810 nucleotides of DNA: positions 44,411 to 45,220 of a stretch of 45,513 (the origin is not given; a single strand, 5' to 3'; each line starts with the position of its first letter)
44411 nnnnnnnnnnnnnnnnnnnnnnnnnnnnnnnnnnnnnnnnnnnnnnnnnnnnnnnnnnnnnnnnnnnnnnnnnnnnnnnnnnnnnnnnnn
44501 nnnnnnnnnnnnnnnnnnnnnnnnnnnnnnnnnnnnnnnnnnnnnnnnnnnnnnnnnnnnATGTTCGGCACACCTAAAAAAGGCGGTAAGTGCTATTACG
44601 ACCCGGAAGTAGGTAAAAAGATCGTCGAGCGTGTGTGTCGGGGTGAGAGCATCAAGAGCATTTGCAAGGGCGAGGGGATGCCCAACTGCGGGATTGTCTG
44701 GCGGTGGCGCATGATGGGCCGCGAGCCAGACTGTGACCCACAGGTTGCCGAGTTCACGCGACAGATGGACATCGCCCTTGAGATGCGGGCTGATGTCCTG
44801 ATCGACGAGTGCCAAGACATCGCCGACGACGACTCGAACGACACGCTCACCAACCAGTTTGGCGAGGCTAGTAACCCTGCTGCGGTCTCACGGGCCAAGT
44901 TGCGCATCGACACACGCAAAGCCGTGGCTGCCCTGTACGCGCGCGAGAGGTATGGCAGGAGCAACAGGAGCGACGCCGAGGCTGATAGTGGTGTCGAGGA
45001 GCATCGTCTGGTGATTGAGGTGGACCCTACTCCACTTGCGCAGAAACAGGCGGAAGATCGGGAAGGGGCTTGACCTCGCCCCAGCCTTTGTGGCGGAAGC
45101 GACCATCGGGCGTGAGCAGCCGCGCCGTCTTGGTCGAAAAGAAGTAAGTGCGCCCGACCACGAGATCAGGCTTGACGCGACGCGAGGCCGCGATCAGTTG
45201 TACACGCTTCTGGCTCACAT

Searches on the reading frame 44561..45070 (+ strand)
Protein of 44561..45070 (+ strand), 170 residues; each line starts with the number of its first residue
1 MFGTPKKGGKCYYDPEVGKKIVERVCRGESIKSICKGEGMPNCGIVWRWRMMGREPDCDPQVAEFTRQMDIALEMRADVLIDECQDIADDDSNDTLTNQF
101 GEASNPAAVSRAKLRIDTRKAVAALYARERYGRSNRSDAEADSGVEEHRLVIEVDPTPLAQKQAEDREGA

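Call 26: search_protein_families(library=pfam, proteins=[window:44561-45070:+], max_evalue=0.01)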
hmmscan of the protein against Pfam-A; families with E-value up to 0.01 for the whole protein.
window:44561-45070:+ (170 aa): 1 family
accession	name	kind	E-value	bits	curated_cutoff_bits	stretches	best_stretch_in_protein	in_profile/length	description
PF20901.3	Sf6_terminase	-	6.6e-23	81.2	27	1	13-134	1-102/106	Bacteriophage Sf6, terminase small subunit-like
